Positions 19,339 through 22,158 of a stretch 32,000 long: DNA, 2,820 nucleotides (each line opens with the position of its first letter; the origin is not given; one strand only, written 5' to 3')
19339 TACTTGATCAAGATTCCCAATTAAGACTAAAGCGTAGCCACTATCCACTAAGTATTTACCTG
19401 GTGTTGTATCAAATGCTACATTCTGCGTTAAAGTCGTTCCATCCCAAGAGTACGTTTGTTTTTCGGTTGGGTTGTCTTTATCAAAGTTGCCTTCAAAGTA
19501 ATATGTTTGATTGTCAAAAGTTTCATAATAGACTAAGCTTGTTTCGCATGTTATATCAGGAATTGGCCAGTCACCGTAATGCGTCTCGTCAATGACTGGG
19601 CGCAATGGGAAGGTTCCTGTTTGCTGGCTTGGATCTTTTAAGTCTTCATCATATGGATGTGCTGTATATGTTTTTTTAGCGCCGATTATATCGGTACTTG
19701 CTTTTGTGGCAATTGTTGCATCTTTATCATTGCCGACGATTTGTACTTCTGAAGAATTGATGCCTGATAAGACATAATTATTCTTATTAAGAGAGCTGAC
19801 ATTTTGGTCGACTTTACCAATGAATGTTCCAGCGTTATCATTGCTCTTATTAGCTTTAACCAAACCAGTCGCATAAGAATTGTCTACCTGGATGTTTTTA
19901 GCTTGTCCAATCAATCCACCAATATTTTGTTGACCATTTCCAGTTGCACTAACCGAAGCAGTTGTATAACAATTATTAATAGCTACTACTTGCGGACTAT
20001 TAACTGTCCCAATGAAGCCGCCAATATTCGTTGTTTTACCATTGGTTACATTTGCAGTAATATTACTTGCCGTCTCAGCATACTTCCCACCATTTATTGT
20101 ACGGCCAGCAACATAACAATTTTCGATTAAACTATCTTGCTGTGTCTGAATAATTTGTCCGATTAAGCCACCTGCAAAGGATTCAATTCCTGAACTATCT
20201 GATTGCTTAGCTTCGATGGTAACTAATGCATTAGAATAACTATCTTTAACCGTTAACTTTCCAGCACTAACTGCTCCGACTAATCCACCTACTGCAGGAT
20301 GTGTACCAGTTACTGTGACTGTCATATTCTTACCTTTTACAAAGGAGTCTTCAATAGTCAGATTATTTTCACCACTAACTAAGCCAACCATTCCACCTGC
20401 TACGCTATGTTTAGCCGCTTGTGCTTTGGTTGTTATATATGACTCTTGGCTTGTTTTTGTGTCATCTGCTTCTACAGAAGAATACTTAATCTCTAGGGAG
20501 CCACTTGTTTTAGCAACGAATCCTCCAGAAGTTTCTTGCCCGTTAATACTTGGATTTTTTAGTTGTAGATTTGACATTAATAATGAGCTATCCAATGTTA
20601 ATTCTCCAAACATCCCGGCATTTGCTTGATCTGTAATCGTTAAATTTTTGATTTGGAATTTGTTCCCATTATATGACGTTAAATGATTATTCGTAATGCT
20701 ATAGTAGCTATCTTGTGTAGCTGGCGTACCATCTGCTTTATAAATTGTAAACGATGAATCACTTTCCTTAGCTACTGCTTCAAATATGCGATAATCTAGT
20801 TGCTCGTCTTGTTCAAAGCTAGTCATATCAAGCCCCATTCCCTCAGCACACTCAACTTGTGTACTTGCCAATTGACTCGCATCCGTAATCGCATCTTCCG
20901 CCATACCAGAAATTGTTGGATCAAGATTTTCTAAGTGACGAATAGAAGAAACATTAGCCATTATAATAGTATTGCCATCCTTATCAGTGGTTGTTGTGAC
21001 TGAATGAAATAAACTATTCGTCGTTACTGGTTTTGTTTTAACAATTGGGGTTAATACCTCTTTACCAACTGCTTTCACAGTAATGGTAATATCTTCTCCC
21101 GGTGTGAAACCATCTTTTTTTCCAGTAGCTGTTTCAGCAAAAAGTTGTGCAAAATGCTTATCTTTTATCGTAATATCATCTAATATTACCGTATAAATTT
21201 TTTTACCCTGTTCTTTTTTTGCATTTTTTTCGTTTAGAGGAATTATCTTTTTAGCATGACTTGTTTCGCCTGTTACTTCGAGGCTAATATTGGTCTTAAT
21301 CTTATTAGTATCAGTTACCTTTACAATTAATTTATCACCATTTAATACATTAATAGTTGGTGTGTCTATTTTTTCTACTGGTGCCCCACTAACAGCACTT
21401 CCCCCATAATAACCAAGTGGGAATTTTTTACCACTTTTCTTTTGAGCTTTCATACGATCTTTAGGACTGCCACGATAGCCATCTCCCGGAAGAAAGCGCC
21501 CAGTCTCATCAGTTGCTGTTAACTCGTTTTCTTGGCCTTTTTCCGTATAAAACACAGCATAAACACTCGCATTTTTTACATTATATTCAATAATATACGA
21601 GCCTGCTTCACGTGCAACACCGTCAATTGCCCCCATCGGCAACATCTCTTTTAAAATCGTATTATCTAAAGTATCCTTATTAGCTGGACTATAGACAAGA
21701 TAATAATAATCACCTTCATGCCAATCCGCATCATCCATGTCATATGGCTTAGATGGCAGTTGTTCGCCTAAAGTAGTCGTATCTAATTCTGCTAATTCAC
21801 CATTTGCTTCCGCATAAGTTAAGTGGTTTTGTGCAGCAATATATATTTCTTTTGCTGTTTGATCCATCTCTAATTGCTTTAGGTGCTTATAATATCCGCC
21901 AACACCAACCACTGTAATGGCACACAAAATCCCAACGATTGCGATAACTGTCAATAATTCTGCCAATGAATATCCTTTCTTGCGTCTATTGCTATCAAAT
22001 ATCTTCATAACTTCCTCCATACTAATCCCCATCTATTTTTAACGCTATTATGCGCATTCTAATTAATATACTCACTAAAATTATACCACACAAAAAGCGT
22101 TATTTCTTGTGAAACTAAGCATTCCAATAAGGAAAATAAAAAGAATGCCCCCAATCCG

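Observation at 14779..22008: A 2,409-residue protein that begins as a type IV prepilin: a giant modular pilin or pilus tip adhesin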

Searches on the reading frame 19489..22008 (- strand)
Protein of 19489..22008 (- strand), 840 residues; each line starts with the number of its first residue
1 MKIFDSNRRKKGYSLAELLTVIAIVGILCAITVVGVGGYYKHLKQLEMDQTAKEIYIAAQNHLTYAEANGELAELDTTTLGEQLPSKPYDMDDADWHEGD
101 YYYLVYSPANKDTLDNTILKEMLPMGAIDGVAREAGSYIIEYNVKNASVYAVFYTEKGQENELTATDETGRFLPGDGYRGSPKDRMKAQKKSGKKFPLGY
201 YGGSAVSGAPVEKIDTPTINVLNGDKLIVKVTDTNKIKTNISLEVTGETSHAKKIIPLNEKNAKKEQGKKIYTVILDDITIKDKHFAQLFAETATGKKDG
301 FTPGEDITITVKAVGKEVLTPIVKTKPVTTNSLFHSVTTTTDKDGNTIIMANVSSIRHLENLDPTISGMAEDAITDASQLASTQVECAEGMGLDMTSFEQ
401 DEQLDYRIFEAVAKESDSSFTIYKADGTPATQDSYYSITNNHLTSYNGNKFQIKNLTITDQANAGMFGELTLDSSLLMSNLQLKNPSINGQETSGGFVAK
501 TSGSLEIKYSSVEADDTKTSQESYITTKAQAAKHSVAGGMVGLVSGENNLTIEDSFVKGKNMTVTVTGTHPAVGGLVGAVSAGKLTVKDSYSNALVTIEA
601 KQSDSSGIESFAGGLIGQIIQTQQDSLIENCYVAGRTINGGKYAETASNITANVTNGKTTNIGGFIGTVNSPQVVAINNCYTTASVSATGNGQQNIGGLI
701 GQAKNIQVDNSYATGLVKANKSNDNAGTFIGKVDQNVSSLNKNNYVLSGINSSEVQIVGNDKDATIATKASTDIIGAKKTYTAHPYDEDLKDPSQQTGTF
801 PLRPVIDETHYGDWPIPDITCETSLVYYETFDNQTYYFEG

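Call 35: predict_structure(alignment_id=A1)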
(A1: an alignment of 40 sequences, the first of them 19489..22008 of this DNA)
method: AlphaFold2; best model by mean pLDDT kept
length: 840 residues; sequences in the alignment: 40
mean_pLDDT: 80.2   pTM: 0.69
mean pLDDT of the five models: 80.2, 80.1, 77.4, 76.8, 76.5
residues with pLDDT >= 90: 316; 70-90: 341; 50-70: 95; < 50: 88
segments of 3 or more residues with pLDDT < 50: 1-4, 9-11, 294-297, 373-391, 505-545, 820-828, 837-840
pLDDT, mean of each block of 10 residues (from residue 1): 47 66 82 81 87 89 77 77 83 74 83 68 80 84 84 83 68 66 78 79 62 85 96 89 91 89 88 95 87 56 91 82 90 93 84 96 89 46 35 76 97 90 94 95 91 96 95 86 96 95 57 43 36 32 56 92 86 96 93 93 73 96 92 90 85 88 96 94 93 92 95 91 82 91 87 79 77 72 83 62 80 74 45 48
secondary structure, 60 per line:
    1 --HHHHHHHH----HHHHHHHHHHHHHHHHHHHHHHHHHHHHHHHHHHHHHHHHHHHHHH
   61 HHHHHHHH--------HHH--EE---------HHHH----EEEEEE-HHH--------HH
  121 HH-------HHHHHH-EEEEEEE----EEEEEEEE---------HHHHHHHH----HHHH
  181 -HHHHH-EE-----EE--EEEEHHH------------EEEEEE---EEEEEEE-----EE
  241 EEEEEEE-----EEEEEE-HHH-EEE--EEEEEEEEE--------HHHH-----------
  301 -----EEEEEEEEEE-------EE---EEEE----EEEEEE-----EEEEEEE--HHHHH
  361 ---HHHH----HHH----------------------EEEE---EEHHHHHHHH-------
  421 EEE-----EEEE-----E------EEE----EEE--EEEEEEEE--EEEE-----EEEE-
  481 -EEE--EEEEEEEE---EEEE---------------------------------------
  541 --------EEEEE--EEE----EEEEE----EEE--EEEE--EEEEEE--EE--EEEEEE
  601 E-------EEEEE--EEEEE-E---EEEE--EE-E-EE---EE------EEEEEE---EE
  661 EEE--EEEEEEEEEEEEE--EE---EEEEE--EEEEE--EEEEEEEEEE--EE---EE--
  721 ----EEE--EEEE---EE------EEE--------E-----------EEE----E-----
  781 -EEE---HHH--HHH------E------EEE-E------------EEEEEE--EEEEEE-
elements in order (helices of 4 or more, strands of 3 or more residues): H3-10 H15-68 H93-96 E101-106 H119-122 H130-135 E137-143 E148-155 H165-172 H177-180 H182-186 E199-202 E218-223 E227-233 E239-247 E253-258 E264-266 E269-277 H286-289 E306-315 E328-331 E336-341 E347-353 H356-360 H364-367 E397-400 H406-413 E421-423 E429-432 E445-447 E452-454 E457-464 E467-470 E476-479 E482-484 E487-494 E498-501 E549-553 E556-558 E563-567 E572-574 E577-580 E583-588 E595-601 E609-613 E616-620 E626-629 E650-655 E659-663 E666-678 E686-690 E693-697 E700-709 E725-727 E730-733 E745-747 E768-770 E782-784 E809-811 E826-831 E834-839

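Call 38: fold_search(model_id=the predicted structure, library=pdb)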
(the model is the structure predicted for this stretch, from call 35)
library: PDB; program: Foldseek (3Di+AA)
matches with E <= 10: 1300; with E <= 0.001: 2
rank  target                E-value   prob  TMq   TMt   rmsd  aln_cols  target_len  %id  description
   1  7uvl_P                2.7e-04  1.00  0.24  0.17  14.3       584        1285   11  IgA1 Protease with IgA1 substrate (released 2022-11-23)
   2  7uvk                  4.5e-04  1.00  0.25  0.17  17.7       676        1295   12  G. haemolysans IgA1 protease (released 2022-11-23)
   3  6xja_P                8.0e-03  0.99  0.22  0.15  13.7       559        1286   12  Streptococcus Pneumoniae IgA1 Protease with IgA1 substrate (released 2021-01-20)
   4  2n1k_MODEL_1_A        1.1e-02  1.00  0.09  0.48   6.6       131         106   12  Structure of the Third Type III Domain from Human Fibronectin (released 2015-11-11)
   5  6nmy_B                1.2e-02  1.00  0.10  0.38   6.0       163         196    7  A Cytokine-receptor complex (released 2020-01-22)
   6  6nmy_D                1.3e-02  1.00  0.10  0.37   8.5       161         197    6  A Cytokine-receptor complex (released 2020-01-22)
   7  5t7a_B                1.6e-02  1.00  0.08  0.48   5.0       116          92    9  Crystal structure of Br derivative BhCBM56 (released 2017-08-23)
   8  5dwu_B                1.9e-02  1.00  0.10  0.40   6.3       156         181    5  Beta common receptor in complex with a Fab (released 2015-12-30)
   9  4eq2                  2.1e-02  0.96  0.10  0.35  13.9       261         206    7  Crystal Structure Analysis of Chicken Interferon Gamma Receptor Alpha Chain (released 2013-04-24)
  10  7y5r                  2.1e-02  1.00  0.10  0.58   4.5       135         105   15  Crystal structure of sDscam FNIII2 domain, isoform alpha7 (released 2023-05-24)
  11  6bye_A                2.6e-02  0.54  0.09  0.09  14.9       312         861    8  Crystal structure of the GH2 exo-beta-mannanase from Xanthomonas axonopodis pv. citri in complex with mannose (released 2018-07-18)
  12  7dc8_F                2.7e-02  1.00  0.10  0.36   6.5       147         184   11  Crystal structure of Switch Ab Fab and hIL6R in complex with ATP (released 2021-01-13)
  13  8g04_B                2.7e-02  1.00  0.11  0.21  10.2       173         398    9  Structure of signaling thrombopoietin-MPL receptor complex (released 2023-08-30)
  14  9npd_B                3.0e-02  0.90  0.09  0.10  13.0       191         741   11  Crystal structure of the inactive conformation of a glycoside hydrolase (CapGH2b - E553Q Mutant) from the GH2 family i (released 2025-11-12)
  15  7dc8_C                3.6e-02  1.00  0.09  0.35   6.4       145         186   10  Crystal structure of Switch Ab Fab and hIL6R in complex with ATP (released 2021-01-13)
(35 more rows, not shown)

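Call 44: search_protein_representatives(protein=window:19489-22008:-)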
Query: 840 residues. Proteins with E-value up to 0.001 (for the whole library): 2312; up to 1e-10: 1473; up to 1e-30: 714. The best 150 are listed.
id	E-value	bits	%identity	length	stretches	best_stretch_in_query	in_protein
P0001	0.0e+00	1847.4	100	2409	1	1-840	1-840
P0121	3.4e-157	541.6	66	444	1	1-441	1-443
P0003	1.7e-124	433.5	48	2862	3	1-500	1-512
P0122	1.3e-84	301.6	32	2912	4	268-815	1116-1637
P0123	4.0e-83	296.7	37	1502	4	271-816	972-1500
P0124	5.1e-82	293.1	35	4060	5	273-819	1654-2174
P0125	5.9e-77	276.3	42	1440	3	9-461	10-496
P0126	3.1e-76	273.9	32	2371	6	10-735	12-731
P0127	1.8e-74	268.1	34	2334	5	9-736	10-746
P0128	1.1e-72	262.2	33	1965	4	8-553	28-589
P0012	3.9e-72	260.4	32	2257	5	4-705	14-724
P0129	7.1e-72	259.5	35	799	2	9-238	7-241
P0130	3.7e-70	253.8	34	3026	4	7-517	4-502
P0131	1.6e-69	251.7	34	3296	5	263-816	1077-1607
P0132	2.6e-69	251.1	35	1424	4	9-240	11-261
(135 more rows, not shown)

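Call 69: find_encoding_contigs(protein=P0121, flank=10000, max_places=2)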
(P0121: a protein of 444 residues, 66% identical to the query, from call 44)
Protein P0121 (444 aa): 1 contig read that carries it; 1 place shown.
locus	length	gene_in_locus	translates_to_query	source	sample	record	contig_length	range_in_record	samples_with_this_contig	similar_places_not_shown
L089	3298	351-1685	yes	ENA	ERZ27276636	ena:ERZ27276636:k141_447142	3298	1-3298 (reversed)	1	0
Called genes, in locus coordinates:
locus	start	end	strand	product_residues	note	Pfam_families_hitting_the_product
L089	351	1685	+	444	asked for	-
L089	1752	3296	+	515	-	?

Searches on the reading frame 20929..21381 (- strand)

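Call 58: search_protein_families(library=pfam, proteins=[window:20929-21381:-], max_evalue=5)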
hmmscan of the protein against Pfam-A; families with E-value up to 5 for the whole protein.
window:20929-21381:- (151 aa): 2 families
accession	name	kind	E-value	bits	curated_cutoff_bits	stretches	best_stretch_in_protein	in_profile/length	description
PF07732.21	Cu-oxidase_3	-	0.084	13.4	21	1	7-41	26-58/119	Multicopper oxidase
PF18700.6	Castor1_N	-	0.16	12.3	26.5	1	110-141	16-47/61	Cytosolic arginine sensor for mTORC1 subunit 1 N-terminal domain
